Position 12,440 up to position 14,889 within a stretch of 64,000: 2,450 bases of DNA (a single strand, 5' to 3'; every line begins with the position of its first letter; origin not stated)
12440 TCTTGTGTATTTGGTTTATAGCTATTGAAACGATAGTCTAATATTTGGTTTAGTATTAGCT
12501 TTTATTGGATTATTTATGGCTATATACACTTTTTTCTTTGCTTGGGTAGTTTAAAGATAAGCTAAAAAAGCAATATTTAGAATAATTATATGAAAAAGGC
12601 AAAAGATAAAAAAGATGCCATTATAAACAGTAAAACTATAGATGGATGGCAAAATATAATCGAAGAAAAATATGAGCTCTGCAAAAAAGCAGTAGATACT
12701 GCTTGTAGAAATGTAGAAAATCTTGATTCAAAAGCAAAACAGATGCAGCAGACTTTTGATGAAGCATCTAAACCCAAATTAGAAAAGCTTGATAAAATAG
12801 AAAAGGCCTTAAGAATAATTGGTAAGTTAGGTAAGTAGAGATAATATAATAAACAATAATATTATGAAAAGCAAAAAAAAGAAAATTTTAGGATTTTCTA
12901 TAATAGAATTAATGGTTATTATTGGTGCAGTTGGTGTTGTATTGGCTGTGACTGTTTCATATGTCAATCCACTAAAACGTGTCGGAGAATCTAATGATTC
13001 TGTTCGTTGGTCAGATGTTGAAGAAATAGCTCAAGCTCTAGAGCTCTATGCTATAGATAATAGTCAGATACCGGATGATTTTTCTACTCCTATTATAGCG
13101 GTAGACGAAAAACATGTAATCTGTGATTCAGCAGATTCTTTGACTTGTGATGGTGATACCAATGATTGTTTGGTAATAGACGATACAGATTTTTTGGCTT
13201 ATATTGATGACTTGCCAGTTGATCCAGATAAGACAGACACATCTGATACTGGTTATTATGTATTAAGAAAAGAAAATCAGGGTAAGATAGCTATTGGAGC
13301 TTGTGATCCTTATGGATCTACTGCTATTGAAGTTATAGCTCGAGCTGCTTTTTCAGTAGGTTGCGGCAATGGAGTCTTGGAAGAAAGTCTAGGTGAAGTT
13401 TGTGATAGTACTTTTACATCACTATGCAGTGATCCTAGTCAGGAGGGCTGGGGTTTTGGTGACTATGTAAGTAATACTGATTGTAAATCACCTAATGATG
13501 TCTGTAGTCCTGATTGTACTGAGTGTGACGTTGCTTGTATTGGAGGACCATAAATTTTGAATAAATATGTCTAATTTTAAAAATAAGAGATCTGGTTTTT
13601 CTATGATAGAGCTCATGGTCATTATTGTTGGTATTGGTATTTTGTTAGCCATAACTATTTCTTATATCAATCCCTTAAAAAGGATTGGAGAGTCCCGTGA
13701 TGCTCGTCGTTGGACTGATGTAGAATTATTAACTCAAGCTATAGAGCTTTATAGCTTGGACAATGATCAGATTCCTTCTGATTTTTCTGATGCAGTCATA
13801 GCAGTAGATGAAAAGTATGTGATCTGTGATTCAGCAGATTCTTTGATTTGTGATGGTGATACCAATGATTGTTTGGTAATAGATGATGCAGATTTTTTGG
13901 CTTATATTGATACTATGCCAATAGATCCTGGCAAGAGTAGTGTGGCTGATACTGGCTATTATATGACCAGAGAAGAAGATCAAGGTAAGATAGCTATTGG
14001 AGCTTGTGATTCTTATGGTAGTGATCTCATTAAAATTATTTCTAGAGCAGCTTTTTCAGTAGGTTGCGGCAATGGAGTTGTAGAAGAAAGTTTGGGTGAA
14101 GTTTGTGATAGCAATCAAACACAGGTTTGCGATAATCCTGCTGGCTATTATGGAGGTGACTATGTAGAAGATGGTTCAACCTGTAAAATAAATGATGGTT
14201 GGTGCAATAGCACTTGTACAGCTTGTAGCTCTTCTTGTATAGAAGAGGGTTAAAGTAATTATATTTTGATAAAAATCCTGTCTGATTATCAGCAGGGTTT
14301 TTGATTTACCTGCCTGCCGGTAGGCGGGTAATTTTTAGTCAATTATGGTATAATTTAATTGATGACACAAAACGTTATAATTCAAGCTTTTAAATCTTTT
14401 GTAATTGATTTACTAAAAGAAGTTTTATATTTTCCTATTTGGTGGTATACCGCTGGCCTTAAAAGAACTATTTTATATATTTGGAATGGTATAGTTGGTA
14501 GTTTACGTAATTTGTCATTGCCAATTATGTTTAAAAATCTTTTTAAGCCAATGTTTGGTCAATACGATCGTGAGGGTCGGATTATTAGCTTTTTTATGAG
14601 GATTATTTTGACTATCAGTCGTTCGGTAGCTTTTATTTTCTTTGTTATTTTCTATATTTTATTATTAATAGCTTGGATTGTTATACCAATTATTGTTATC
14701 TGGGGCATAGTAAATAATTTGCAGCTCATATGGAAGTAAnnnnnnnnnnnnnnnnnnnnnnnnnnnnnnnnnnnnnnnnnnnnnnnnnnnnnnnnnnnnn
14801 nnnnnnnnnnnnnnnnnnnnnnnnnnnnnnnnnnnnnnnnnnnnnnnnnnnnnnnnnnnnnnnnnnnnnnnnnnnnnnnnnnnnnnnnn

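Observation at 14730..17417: Membrane-anchored ClpC/ClpB-like unfoldase with DnaJ-type zinc finger and a crippled first ATPase ring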

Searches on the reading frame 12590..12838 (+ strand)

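Call 3: search_protein_families(library=pfam, proteins=[window:12590-12838:+], max_evalue=0.01)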
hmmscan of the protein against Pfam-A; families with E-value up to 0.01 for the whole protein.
window:12590-12838:+ (82 aa): 1 family
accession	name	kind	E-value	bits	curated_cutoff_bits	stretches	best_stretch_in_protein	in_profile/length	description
PF10046.14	BLOC1_2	-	0.0048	17.7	33.4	1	14-75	8-75/96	Biogenesis of lysosome-related organelles complex-1 subunit 2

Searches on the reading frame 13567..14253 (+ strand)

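Call 3: search_protein_families(library=pfam, proteins=[window:13567-14253:+], max_evalue=0.01)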
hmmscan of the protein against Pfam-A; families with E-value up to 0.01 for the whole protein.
window:13567-14253:+ (228 aa): 1 family
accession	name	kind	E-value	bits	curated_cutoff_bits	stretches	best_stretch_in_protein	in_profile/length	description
PF07963.17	N_methyl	-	0.0018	18.2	21.2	1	5-29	1-25/27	Prokaryotic N-terminal methylation motif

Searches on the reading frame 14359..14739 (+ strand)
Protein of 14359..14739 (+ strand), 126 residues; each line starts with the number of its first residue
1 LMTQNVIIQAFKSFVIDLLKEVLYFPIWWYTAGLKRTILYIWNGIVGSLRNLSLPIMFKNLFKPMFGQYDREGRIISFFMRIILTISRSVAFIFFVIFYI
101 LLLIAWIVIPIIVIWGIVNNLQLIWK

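Call 3: search_protein_families(library=pfam, proteins=[window:14359-14739:+], max_evalue=0.01)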
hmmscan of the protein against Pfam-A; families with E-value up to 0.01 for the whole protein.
window:14359-14739:+ (126 aa): 0 families

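Call 4: search_protein_families(library=ncbifam, proteins=[window:14359-14739:+], max_evalue=0.01)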
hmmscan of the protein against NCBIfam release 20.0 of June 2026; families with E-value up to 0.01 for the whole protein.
window:14359-14739:+ (126 aa): 0 families

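Call 33: find_related_loci(query=A2, collection=genome_contigs, flank=5000)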
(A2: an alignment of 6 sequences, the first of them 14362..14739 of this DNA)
Query A2 (125 aa) in genome_contigs; peptide patterns used: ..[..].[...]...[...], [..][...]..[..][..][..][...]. (x = any residue, [..] = any of these).
346 stretches matched a pattern; 333 encode a relative of the query (tblastn E <= 1e-3); the best 80 are kept; 80 distinct loci.
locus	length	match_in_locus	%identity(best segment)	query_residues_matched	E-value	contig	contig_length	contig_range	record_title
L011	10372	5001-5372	66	1-125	6e-51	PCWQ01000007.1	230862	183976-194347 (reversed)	MAG: Candidatus Komeilibacteria bacterium CG11_big_fil_rev_8_21_14_0_20_36_20 CG11_8_21_14_0.20_scaffold_25_c, whole gen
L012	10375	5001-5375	60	1-125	2e-48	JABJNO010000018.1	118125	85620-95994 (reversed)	MAG: Candidatus Parcubacteria bacterium isolate SI075_bin20 k141_1753358, whole genome shotgun sequence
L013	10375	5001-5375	60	1-125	2e-47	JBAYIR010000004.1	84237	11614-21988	MAG: Patescibacteria group bacterium isolate SO_2016_GW1_35 scaffold00643_OW334_2016, whole genome shotgun sequence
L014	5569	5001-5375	58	1-125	3e-47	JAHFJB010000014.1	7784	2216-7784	MAG: Candidatus Parcubacteria bacterium isolate nzgw376 NODE_16965_length_7785_cov_2.650966, whole genome shotgun sequen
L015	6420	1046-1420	53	1-125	6e-46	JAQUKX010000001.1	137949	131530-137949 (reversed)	MAG: Patescibacteria group bacterium isolate STD1_117 NODE_227_length_137949_cov_3.641632_Sandtown_D1, whole genome shot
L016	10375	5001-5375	57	1-125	2e-45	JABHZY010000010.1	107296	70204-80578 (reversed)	MAG: Candidatus Komeilibacteria bacterium isolate SI047_bin95 k141_648092, whole genome shotgun sequence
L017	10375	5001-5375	62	1-125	7e-44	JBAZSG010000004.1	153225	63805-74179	MAG: Patescibacteria group bacterium isolate SO_2017_GW1_168 NODE_786_length_153225_cov_2.475708_OW334_2017, whole genom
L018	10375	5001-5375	58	1-125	9e-43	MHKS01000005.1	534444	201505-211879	MAG: Candidatus Komeilibacteria bacterium RIFOXYD1_FULL_37_29 rifoxyd1_full_scaffold_8, whole genome shotgun sequence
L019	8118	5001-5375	55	1-125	1e-42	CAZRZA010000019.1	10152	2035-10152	MAG TPA_asm: uncultured Gammaproteobacteria bacterium isolate SRP200020_co5_4 genome assembly, contig: NODE_10375_length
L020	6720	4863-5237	58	1-125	2e-42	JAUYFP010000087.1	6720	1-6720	MAG: bacterium isolate C21_metabat.bin.20 C21_k141_429676, whole genome shotgun sequence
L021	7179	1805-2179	52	1-125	1e-40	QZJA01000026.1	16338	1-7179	MAG: Candidatus Parcubacteria bacterium isolate SURF_51 contig-100_5151_length_16338_read_count_1867477, whole genome sh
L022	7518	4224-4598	53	1-125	1e-40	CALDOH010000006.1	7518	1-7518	MAG TPA_asm: uncultured bacterium isolate ERR2206790_bin.27_CONCOCT_v1.1_MAG genome assembly, contig: ERZ890879.2668, wh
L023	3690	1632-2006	52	1-125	2e-40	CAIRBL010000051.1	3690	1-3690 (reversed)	uncultured bacterium isolate LaPlata-b_bin-0293 genome assembly, contig: bin-0293:051/105, whole genome shotgun sequence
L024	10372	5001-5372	50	1-124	3e-40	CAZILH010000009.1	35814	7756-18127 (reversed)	MAG TPA_asm: uncultured Gammaproteobacteria bacterium isolate SRP220891_co1_37 genome assembly, contig: NODE_2306_length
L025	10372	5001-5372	52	1-124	6e-39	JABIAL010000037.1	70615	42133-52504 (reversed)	MAG: bacterium isolate SI048_bin106 k141_1664613, whole genome shotgun sequence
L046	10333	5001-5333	48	7-117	3e-27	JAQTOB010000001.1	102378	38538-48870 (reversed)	MAG: Patescibacteria group bacterium isolate STA_78 NODE_403_length_102378_cov_6.019970_Sandtown_A, whole genome shotgun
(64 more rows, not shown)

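Call 37: search_protein_families(library=pfam, proteins=[window:14362-14739:+], max_evalue=10)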
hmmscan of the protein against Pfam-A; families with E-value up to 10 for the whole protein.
window:14362-14739:+ (125 aa): 1 family
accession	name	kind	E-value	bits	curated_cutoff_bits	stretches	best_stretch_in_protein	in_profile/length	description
PF15145.11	DUF4577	-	1.5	9.3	27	1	71-100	57-86/128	Domain of unknown function (DUF4577)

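Call 43: find_homologous_proteins(query=A2, max_evalue=0.001)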
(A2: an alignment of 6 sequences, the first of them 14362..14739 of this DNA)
Query A2 (6 sequences) (125 aa, profile of the alignment): 1484 proteins with E <= 0.001 among 4114 candidates; the best 120 are listed.
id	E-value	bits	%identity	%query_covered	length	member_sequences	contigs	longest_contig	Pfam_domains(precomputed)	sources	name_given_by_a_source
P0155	2.2e-45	172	58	100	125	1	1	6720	-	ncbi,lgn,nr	ncbi:MAG: hypothetical protein Q8O32_02955 [bacterium]|nr:hypothetical protein [bacterium]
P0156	3.2e-45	171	100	100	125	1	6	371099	-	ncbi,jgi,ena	-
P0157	7.0e-45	170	86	100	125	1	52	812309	-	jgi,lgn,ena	jgi:hypothetical protein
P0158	8.8e-45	170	81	100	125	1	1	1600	-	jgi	-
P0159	1.1e-44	169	58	100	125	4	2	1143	-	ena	-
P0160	4.2e-44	167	86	100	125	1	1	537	-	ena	-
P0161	6.9e-44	167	66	100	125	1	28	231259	-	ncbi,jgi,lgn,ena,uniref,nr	ncbi:MAG: hypothetical protein COV55_01665 [Candidatus Komeilibacteria bacterium CG11_big_fil_rev_8_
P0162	9.5e-44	166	63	100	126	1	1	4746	-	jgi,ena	-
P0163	1.2e-43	166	90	100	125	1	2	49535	-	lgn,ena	-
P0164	2.0e-43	165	60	100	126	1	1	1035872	-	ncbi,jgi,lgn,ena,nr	ncbi:hypothetical protein KKH39_05335 [Patescibacteria group bacterium]|nr:hypothetical protein [Pat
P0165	2.1e-43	165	84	100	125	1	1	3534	-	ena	-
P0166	2.2e-43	165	59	100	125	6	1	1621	-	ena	-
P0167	2.6e-43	165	62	100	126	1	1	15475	-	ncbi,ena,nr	ncbi:hypothetical protein K8R42_04230 [bacterium]|nr:hypothetical protein [bacterium]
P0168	7.6e-43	163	60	100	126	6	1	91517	-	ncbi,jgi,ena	ncbi:MAG: hypothetical protein WCV71_02995 [Patescibacteria group bacterium]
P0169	7.7e-43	163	62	100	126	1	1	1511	-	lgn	-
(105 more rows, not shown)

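Call 53: predict_structure(alignment_id=A3)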
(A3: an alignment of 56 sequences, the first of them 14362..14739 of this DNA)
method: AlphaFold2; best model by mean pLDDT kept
length: 125 residues; sequences in the alignment: 56
mean_pLDDT: 91.5   pTM: 0.68
mean pLDDT of the five models: 91.5, 90.8, 89.1, 88.3, 87.3
residues with pLDDT >= 90: 86; 70-90: 35; 50-70: 4; < 50: 0
segments of 3 or more residues with pLDDT < 50: none
pLDDT, mean of each block of 10 residues (from residue 1): 77 89 89 96 97 95 89 94 97 97 94 90 79
secondary structure, 60 per line:
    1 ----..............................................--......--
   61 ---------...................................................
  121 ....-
elements in order: H5-50 H53-58 H70-124

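Call 58: fold_search(model_id=the predicted structure, library=pdb)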
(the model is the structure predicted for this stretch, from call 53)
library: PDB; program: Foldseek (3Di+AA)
matches with E <= 10: 74; with E <= 0.001: 0
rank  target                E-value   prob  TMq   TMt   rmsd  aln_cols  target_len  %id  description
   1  5wkq_A                2.0e+00  0.20  0.30  0.26   8.0       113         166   10  2.10 A resolution structure of IpaB (residues 74-242) from Shigella flexneri (released 2018-05-16)
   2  5lm1_A                3.5e+00  0.33  0.44  0.19   6.8        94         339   13  Crystal Structure of HD-PTP phosphatase in complex with UBAP1 (released 2016-11-30)
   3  3r84_F                4.1e+00  0.13  0.29  0.42   6.8        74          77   11  Structure of the Mediator head subcomplex Med11/22 (released 2011-04-27)
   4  6z6f_D                4.1e+00  0.09  0.29  0.11  10.6       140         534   10  HDAC-PC (released 2021-02-17)
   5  6b87_B                4.4e+00  0.25  0.42  0.51   5.5        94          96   15  Crystal structure of transmembrane protein TMHC2_E (released 2018-03-14)
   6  5j0j_B                4.7e+00  0.12  0.26  0.38   4.9        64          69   22  De novo design of protein homo-oligomers with modular hydrogen bond network-mediated specificity (released 2016-05-25)
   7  9p6i_A                4.9e+00  0.08  0.24  0.18   8.7        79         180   16  Crystal Structure of the Histidine Kinase VC2136 from Vibrio cholerae serotype O1 (released 2025-08-20)
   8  8fbk                  5.2e+00  0.28  0.35  0.22   3.7        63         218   22  Improving the secretion of designed protein assemblies through negative design of cryptic transmembrane domains (released 2023-03-22)
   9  7vvu_V                5.2e+00  0.15  0.41  0.44   6.8       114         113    9  NuA4 HAT module bound to the nucleosome (released 2022-08-10)
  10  5j0j_A                5.2e+00  0.11  0.27  0.40   5.5        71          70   20  De novo design of protein homo-oligomers with modular hydrogen bond network-mediated specificity (released 2016-05-25)
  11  9g3f_B                5.2e+00  0.08  0.24  0.09  15.1       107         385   16  Cryo-EM structure of SbmA in the inward-facing-wide conformation (released 2025-07-23)
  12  3r84_J                5.5e+00  0.08  0.25  0.34   7.0        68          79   12  Structure of the Mediator head subcomplex Med11/22 (released 2011-04-27)
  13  9g3d_A                5.5e+00  0.08  0.24  0.08  15.1       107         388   15  Cryo-EM structure of SbmA in the inward-facing-narrow conformation bound to 2 sybodies (released 2025-07-23)
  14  8whn                  5.5e+00  0.06  0.23  0.21  15.7       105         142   12  Crystal Structure of the cytoplasmic domain of OST1 (Ribophorin I) from Candidatus Prometheoarchaeum syntrophicum strain (released 2024-09-25)
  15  6b87_A                5.9e+00  0.20  0.42  0.50   5.2        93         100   15  Crystal structure of transmembrane protein TMHC2_E (released 2018-03-14)
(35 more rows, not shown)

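Call 60: search_protein_families(library=padloc, proteins=[window:14362-14739:+], max_evalue=0.01)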
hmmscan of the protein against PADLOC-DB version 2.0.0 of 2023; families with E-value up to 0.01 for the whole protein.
window:14362-14739:+ (125 aa): 0 families
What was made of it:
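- Tried and rejected: Pfam, NCBIfam and PADLOC on the small partner found nothing (calls 3, 4, 37, 60).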

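Call 80: find_homologous_proteins(query=L046:770-1348:+, max_evalue=1e-20)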
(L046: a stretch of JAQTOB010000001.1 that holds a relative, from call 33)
Query L046:770-1348:+ (192 aa): 8000 proteins with E <= 1e-20 among 8000 candidates; the best 120 are listed.
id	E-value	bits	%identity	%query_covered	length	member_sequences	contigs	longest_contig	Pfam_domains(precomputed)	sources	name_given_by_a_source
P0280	1.3e-117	408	100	100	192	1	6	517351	PF00574.29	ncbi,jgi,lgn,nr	ncbi:MAG: ATP-dependent Clp endopeptidase proteolytic subunit ClpP [Patescibacteria group bacterium]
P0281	1.6e-115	401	98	100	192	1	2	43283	PF00574.29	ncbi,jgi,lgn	-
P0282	4.3e-115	399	97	100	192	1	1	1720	PF00574.29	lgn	-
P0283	5.8e-115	399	97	100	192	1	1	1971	PF00574.29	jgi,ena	-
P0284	5.5e-114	396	96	100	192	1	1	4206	PF00574.29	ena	-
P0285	5.0e-111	386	93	100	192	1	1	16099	PF00574.29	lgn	-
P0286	5.2e-109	380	91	100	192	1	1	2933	PF00574.29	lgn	-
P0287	3.9e-108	377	91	100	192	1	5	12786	PF00574.29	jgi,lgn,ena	-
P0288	6.0e-107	373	88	100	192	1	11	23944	PF00574.29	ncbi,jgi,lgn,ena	-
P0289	6.6e-107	373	90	100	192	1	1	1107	PF00574.29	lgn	-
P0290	7.1e-107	373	90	100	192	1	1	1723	PF00574.29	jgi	-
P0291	1.7e-106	371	88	100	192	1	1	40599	PF00574.29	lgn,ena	-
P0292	1.8e-105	368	88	100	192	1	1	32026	PF00574.29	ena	-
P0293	2.0e-105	368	89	100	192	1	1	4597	PF00574.29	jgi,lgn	-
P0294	3.4e-105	367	88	100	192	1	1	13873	PF00574.29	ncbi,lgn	-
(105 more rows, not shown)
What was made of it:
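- ClpP is common in Patescibacteria that carry the module (call 80).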

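Call 82: find_encoding_contigs(protein=P0280, flank=10000, max_places=2)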
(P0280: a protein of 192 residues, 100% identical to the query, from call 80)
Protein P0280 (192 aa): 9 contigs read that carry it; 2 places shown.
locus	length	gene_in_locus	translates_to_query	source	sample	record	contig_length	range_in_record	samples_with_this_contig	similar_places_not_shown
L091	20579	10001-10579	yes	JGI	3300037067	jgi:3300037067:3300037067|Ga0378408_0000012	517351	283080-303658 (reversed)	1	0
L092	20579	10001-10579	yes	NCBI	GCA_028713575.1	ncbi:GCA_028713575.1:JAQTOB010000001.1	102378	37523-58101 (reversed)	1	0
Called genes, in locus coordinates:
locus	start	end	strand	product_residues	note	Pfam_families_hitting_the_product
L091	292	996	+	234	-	PF18780:HNH_repeat, PF01844:HNH, PF14279:HNH_5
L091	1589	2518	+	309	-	-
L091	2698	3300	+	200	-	PF01797:Y1_Tnp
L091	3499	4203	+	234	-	PF01596:Methyltransf_3 (weak), PF13578:Methyltransf_24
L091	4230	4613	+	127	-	PF01741:MscL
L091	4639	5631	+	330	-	PF02423:OCD_Mu_crystall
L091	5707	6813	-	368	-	PF00814:TsaD, PF22521:HypF_C_2 (weak)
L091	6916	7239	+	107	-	PF01541:GIY-YIG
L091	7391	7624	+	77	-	PF00462:Glutaredoxin, PF13192:Thioredoxin_3 (weak), PF13417:GST_N_3 (weak)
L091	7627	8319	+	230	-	-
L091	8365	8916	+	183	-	PF08668:HDOD (faint), PF01966:HD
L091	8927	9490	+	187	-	PF01300:Sua5_yciO_yrdC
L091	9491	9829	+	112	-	PF02033:RBFA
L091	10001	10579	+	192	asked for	PF00574:CLP_protease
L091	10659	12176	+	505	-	PF12072:RNase_Y_N, PF26594:KH_NusA_2nd (weak), PF00013:KH_1 (weak), PF01966:HD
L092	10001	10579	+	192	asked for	PF00574:CLP_protease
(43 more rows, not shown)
